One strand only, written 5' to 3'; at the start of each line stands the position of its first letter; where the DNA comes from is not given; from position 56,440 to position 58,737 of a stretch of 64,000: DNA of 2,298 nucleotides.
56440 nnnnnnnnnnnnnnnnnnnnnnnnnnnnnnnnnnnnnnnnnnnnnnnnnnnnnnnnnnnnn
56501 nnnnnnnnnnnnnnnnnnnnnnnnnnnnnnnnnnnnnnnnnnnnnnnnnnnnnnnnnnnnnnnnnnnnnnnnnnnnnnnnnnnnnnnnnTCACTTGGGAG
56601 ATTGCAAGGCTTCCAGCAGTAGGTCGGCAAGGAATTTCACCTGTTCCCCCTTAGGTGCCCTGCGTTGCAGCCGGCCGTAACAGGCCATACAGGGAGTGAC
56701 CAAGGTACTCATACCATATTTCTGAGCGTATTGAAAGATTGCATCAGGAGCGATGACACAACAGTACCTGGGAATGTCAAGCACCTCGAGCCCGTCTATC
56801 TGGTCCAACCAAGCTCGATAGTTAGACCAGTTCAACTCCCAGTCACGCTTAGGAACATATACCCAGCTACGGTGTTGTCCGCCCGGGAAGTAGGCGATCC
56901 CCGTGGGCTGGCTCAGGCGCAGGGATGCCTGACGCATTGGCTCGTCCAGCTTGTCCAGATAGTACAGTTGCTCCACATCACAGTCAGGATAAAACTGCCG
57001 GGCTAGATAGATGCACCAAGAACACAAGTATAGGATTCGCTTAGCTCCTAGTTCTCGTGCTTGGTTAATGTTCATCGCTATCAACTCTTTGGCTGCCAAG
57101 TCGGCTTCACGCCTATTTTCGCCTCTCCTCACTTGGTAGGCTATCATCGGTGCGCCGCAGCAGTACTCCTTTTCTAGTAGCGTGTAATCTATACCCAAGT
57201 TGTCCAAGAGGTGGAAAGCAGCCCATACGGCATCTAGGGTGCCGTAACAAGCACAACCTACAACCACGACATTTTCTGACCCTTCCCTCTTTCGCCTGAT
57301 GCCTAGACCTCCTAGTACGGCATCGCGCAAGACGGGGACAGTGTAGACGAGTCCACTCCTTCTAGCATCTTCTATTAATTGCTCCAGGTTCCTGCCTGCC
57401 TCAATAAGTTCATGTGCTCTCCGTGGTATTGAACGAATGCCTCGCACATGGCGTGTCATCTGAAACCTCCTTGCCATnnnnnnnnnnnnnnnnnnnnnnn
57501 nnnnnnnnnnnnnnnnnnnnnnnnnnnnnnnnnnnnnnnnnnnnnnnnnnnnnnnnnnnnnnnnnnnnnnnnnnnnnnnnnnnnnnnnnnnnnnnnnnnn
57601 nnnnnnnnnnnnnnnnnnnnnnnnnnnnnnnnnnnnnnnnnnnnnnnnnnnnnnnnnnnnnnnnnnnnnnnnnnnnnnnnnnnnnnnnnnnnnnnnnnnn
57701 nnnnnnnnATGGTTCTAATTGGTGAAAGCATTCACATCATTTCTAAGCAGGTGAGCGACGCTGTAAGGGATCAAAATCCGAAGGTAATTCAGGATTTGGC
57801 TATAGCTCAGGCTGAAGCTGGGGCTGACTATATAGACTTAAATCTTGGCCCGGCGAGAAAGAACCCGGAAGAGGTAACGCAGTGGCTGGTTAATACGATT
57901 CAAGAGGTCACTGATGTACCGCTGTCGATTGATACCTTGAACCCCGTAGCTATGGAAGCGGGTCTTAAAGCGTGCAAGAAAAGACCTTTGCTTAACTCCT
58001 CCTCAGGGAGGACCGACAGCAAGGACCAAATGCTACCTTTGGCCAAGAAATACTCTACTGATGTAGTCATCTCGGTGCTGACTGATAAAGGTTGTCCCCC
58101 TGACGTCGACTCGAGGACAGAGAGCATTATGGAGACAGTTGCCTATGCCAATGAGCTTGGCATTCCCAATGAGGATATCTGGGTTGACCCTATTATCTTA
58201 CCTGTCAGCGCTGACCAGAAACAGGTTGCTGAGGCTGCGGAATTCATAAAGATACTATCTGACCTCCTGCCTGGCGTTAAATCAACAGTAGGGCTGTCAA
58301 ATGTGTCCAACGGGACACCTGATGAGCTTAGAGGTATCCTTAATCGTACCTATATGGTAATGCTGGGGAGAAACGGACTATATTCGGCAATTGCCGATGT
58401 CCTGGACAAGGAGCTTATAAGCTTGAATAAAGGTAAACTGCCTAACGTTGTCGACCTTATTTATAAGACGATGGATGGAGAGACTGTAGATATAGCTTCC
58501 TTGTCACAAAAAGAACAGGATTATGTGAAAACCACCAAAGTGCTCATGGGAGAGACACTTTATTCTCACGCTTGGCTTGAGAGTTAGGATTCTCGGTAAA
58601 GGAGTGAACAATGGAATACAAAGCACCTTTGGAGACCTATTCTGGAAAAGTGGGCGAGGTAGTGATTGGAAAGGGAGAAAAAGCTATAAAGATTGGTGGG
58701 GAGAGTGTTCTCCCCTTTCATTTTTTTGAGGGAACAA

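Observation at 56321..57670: Inverted pair of a 27-bp palindrome-containing element, each fused to an outward-facing promoter (gyrB and the cdh/acs operon), bracketing an HdrB-like gene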

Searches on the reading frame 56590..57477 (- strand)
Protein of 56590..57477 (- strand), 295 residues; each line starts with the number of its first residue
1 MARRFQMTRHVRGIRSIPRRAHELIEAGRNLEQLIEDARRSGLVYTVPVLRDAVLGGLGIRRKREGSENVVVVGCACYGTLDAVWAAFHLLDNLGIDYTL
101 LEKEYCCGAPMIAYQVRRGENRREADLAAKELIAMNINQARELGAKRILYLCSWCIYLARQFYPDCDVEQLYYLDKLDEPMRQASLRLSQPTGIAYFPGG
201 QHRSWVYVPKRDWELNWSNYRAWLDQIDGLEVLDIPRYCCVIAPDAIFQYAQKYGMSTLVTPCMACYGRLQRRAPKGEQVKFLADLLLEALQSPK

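Call 6: search_protein_families(library=pfam, proteins=[window:56590-57477:-])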
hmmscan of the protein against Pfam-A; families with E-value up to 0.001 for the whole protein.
window:56590-57477:- (295 aa): 1 family
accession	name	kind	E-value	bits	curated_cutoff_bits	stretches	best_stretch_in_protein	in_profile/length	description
PF02754.22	CCG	-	1.3e-07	32.1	20.6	1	89-155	23-80/85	Cysteine-rich domain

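Call 32: find_encoding_contigs(protein=window:56590-57459:-, flank=6000, max_places=10)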
Protein window:56590-57459:- (289 aa): 3 contigs read that carry it; 3 places shown.
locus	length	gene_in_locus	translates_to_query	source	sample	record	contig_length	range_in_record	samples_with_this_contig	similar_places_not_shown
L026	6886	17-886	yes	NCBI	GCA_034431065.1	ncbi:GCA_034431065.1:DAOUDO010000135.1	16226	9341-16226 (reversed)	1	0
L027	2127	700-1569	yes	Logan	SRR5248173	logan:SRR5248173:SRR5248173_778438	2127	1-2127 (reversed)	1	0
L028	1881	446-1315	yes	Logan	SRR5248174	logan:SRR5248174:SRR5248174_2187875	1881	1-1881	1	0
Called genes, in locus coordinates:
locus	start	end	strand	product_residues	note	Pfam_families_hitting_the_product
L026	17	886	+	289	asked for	PF02754:CCG (faint)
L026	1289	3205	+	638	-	PF02518:HATPase_c, PF00204:DNA_gyraseB, PF01751:Toprim, PF00986:DNA_gyraseB_C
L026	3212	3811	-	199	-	PF01467:CTP_transf_like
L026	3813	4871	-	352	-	PF01018:GTP1_OBG, PF01926:MMR_HSR1, PF02421:FeoB_N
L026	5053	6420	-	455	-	PF11638:DnaA_N, PF00308:Bac_DnaA, PF01695:IstB_IS21, PF00004:AAA (weak), PF13173:AAA_14 (faint), PF08299:Bac_DnaA_C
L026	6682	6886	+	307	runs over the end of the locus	PF00551:Formyl_trans_N, PF02911:Formyl_trans_C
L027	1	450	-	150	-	?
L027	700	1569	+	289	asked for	PF02754:CCG (faint)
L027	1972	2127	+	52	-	?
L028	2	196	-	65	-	?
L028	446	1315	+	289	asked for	PF02754:CCG (faint)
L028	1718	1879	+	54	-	?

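Call 33: find_homologous_proteins(query=window:56590-57459:-, max_evalue=0.00001)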
Query window:56590-57459:- (289 aa): 15 proteins with E <= 0.00001 among 1556 candidates.
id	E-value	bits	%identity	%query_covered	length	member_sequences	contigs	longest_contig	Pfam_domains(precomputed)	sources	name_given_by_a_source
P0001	2.7e-195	665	100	100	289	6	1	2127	PF02754.22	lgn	-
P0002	5.5e-155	533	80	97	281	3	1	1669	PF02754.22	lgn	-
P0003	9.7e-145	499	76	97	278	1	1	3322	PF02754.22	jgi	-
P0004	3.3e-143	494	73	99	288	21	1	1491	PF02754.22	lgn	-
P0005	9.3e-142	490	71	100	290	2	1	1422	-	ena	-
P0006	1.4e-132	459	68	100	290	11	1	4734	PF02754.22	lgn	-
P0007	6.9e-121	421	73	85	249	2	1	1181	-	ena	-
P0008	8.3e-112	391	58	94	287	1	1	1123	-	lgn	-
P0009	6.7e-110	385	62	90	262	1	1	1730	PF02754.22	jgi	jgi:Fe-S oxidoreductase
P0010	7.0e-89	316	48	98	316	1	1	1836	PF02754.22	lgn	-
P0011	2.0e-66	242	44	93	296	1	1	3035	-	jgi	-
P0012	2.1e-66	242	45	91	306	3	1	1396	-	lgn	-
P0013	6.6e-66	241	44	98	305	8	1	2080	-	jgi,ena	-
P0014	7.2e-19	86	30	93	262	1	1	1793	PF02754.22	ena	-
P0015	9.8e-17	79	28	91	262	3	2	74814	PF02754.22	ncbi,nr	ncbi:MAG: hypothetical protein C4536_12705 [Actinobacteria bacterium]|nr:MAG: hypothetical protein C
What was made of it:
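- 56590..57459 (-): Cargo gene: a 289-aa CCG-domain (HdrB/GlpC-like Fe-S) protein, with a GGAGG ribosome-binding site at 57466-57470. Only 15 homologues were found among 5.8 billion sequences (call 33).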

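Call 34: find_encoding_contigs(protein=P0006, flank=6000, max_places=6)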
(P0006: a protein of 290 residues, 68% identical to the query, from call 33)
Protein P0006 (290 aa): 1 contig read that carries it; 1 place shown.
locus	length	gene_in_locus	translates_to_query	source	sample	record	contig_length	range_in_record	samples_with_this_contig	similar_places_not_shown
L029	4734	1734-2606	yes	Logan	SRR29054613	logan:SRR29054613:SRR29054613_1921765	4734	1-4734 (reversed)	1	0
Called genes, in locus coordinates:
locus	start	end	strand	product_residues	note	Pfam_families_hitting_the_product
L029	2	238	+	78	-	?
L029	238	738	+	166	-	PF12773:DZR (weak), PF13240:Zn_Ribbon_1, PF13248:Zn_ribbon_3, PF24463:DUF7577 (weak)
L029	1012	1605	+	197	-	-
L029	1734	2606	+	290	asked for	PF02754:CCG (faint)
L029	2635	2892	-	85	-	PF14451:Ub-Mut7C, PF02597:ThiS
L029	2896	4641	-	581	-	PF02730:AFOR_N, PF01314:AFOR_C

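Call 35: find_encoding_contigs(protein=P0003, flank=6000, max_places=6)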
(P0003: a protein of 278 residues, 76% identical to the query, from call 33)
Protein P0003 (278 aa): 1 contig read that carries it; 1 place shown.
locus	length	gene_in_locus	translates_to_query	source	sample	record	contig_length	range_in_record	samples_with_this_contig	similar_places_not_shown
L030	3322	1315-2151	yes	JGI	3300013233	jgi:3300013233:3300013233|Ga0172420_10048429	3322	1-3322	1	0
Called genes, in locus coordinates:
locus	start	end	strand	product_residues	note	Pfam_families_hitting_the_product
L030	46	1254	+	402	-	PF02515:CoA_transf_3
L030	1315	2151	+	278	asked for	PF02754:CCG (faint)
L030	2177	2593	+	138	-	-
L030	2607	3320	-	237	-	?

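Call 36: find_encoding_contigs(protein=P0002, flank=6000, max_places=6)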
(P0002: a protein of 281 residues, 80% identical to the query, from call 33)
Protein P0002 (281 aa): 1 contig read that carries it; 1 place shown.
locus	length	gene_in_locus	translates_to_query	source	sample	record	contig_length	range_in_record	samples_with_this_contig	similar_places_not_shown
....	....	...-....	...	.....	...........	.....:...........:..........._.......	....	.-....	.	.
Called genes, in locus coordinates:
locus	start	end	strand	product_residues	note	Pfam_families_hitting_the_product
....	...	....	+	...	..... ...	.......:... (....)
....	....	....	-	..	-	?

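Call 37: find_encoding_contigs(protein=P0004, flank=6000, max_places=6)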
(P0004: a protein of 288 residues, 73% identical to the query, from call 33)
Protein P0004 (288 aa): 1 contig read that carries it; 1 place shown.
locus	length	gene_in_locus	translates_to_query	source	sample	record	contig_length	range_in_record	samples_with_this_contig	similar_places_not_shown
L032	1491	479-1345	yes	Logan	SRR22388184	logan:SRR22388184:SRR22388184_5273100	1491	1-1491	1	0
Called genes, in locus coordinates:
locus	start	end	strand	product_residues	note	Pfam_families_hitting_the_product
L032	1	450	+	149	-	?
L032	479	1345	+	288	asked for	PF02754:CCG (faint)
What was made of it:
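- The CCG gene is rare and sits in a different context in every relative (calls 33-37).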

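Call 60: search_protein_families(library=ncbifam, proteins=[window:56590-57459:-], max_evalue=0.001)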
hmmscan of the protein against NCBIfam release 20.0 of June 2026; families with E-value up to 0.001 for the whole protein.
window:56590-57459:- (289 aa): 3 families
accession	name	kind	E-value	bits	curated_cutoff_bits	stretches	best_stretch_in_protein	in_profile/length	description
NF008369.0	PRK11168.1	equivalog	9.9e-06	24.7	278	1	68-237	174-337/401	anaerobic glycerol-3-phosphate dehydrogenase subunit C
TIGR03379.1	glycerol3P_GlpC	equivalog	0.00025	19.9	279.9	1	83-242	185-339/397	anaerobic glycerol-3-phosphate dehydrogenase subunit GlpC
NF045670.1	quin_L_LdhH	equivalog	0.00069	18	800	1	68-160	474-558/706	L-lactate dehydrogenase (quinone) large subunit LdhH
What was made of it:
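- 56590..57459 (-): Pfam CCG, E = 1.3e-7 (call 6), and weak GlpC/LdhH matches (call 60).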

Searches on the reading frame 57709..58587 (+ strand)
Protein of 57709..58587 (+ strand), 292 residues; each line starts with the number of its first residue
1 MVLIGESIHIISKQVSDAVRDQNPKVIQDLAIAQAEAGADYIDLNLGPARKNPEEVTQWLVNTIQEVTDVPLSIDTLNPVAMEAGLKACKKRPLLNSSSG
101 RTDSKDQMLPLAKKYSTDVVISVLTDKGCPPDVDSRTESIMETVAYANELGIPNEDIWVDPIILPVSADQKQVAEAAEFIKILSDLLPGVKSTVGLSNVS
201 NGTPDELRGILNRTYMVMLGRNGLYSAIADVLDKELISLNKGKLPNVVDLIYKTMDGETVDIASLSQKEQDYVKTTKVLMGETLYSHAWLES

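Call 6: search_protein_families(library=pfam, proteins=[window:57709-58587:+])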
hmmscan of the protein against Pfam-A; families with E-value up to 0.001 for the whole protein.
window:57709-58587:+ (292 aa): 2 families
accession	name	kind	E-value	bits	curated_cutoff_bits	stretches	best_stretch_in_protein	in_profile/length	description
PF00809.28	Pterin_bind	-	1.2e-20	74.7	25.5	1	15-201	11-209/244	Pterin binding enzyme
PF03599.22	CdhD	-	2.1e-06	27.2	24.8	1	51-126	80-153/387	CO dehydrogenase/acetyl-CoA synthase delta subunit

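Call 59: find_homologous_proteins(query=window:57709-58587:+, max_evalue=1e-60)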
Query window:57709-58587:+ (292 aa): 5748 proteins with E <= 1e-60 among 8000 candidates; the best 120 are listed.
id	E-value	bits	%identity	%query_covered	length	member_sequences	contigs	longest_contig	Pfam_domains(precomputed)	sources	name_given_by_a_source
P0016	3.1e-184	629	100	100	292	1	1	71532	PF00809.29,PF03599.23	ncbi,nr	ncbi:MAG TPA: dihydropteroate synthase [Dehalococcoidia bacterium]|nr:dihydropteroate synthase [Deha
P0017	1.0e-171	588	93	100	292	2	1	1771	PF00809.29,PF03599.23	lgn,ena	-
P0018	2.8e-170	583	91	100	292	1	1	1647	PF00809.29,PF03599.23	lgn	-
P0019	1.1e-169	581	91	100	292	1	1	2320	PF00809.29,PF03599.23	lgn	-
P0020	2.8e-169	580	90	100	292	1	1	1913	PF00809.29,PF03599.23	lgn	-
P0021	2.9e-169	580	90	100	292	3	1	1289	PF00809.29,PF03599.23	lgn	-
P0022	3.6e-169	579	90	100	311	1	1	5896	PF00809.29,PF03599.23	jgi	jgi:cobalamin-dependent methionine synthase I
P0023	9.8e-168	575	89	100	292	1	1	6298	PF00809.29,PF03599.23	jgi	jgi:cobalamin-dependent methionine synthase I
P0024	1.3e-167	574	89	100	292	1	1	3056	PF00809.29,PF03599.23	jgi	jgi:cobalamin-dependent methionine synthase I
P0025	1.3e-167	574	89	100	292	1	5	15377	PF00809.29,PF03599.23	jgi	jgi:cobalamin-dependent methionine synthase I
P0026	8.3e-167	572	90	100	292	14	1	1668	PF00809.29,PF03599.23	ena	-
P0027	2.5e-166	570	88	100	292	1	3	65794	PF00809.29,PF03599.23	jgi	jgi:cobalamin-dependent methionine synthase I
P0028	6.6e-166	569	88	100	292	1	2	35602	PF00809.29,PF03599.23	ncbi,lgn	-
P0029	8.6e-166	568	88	100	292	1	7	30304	PF00809.29,PF03599.23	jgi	jgi:cobalamin-dependent methionine synthase I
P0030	9.6e-166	568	88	100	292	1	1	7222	PF00809.29,PF03599.23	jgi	jgi:cobalamin-dependent methionine synthase I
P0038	1.2e-164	565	89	100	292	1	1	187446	PF00809.29,PF03599.23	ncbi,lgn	-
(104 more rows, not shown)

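Call 61: find_encoding_contigs(protein=P0017, flank=5000, max_places=4)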
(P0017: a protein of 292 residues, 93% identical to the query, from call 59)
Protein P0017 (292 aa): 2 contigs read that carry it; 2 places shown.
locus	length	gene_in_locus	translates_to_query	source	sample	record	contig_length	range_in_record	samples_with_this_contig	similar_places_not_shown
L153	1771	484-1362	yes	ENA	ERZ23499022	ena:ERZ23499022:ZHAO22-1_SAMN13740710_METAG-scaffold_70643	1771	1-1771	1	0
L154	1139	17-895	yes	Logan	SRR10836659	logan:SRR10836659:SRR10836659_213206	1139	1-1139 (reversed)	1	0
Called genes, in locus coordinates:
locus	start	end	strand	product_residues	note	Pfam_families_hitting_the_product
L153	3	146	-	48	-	?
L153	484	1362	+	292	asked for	PF00809:Pterin_bind, PF03599:CdhD (weak)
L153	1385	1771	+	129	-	?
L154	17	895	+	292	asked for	PF00809:Pterin_bind, PF03599:CdhD (weak)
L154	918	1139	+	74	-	?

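Call 62: find_encoding_contigs(protein=P0019, flank=5000, max_places=4)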
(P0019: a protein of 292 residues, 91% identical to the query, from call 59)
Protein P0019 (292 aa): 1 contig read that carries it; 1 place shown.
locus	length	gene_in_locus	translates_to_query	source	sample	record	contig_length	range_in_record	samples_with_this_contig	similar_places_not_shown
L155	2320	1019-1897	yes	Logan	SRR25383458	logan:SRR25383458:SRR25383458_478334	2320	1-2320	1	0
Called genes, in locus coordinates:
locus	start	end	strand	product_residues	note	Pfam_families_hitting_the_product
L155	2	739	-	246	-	?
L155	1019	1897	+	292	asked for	PF03599:CdhD (weak), PF00809:Pterin_bind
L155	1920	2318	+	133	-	?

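Call 63: find_encoding_contigs(protein=P0022, flank=6000, max_places=4)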
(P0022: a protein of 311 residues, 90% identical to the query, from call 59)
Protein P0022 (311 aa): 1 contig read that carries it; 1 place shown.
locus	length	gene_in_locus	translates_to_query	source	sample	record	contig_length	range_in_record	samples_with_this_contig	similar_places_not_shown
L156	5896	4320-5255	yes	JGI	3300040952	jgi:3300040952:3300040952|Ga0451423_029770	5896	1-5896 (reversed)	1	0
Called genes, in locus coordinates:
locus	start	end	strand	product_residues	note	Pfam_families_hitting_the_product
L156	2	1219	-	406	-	?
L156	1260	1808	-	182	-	PF02518:HATPase_c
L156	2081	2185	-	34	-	-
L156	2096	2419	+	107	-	-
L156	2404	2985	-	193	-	-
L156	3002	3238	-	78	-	PF12837:Fer4_6 (faint), PF13237:Fer4_10 (weak), PF12800:Fer4_4 (faint), PF13187:Fer4_9, PF13484:Fer4_16 (faint), PF12838:Fer4_7, PF00037:Fer4 (weak)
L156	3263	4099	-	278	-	PF25160:LdpA_Fe-S-bd (faint), PF12838:Fer4_7 (weak), PF13187:Fer4_9 (weak), PF13237:Fer4_10 (weak), PF14697:Fer4_21, PF00037:Fer4 (weak)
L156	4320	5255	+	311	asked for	PF03599:CdhD (weak), PF00809:Pterin_bind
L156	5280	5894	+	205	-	?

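Call 64: find_encoding_contigs(protein=P0038, flank=6000, max_places=4)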
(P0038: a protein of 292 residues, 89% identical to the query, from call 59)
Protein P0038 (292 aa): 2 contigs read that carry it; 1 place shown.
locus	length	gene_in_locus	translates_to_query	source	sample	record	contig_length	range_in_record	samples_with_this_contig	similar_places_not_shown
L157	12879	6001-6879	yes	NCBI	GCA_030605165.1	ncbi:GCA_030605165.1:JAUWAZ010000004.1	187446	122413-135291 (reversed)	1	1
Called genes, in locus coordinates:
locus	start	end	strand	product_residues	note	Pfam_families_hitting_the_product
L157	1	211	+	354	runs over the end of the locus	PF01018:GTP1_OBG, PF00009:GTP_EFTU (faint), PF01926:MMR_HSR1, PF02421:FeoB_N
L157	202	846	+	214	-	PF01467:CTP_transf_like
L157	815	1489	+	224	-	PF00881:Nitroreductase, PF14512:TM1586_NiRdase (weak)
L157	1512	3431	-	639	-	PF02518:HATPase_c, PF00204:DNA_gyraseB, PF01751:Toprim, PF00986:DNA_gyraseB_C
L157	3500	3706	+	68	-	-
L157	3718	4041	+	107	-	-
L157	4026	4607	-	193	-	-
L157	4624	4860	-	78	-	PF12837:Fer4_6 (faint), PF13237:Fer4_10 (weak), PF12800:Fer4_4 (faint), PF13484:Fer4_16 (faint), PF12838:Fer4_7, PF13187:Fer4_9, PF00037:Fer4 (weak)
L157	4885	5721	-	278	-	PF13187:Fer4_9, PF12838:Fer4_7, PF13237:Fer4_10 (weak), PF14697:Fer4_21, PF00037:Fer4 (weak)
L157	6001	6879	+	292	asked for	PF03599:CdhD (weak), PF00809:Pterin_bind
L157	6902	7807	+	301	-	PF03599:CdhD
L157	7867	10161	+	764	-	PF03063:Prismane, PF12838:Fer4_7 (weak), PF13187:Fer4_9 (weak)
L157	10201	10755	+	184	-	PF02552:CO_dh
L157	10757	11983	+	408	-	PF03598:CdhC, PF19436:ACS_CODH_B_C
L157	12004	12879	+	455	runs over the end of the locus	PF04060:FeS, PF03599:CdhD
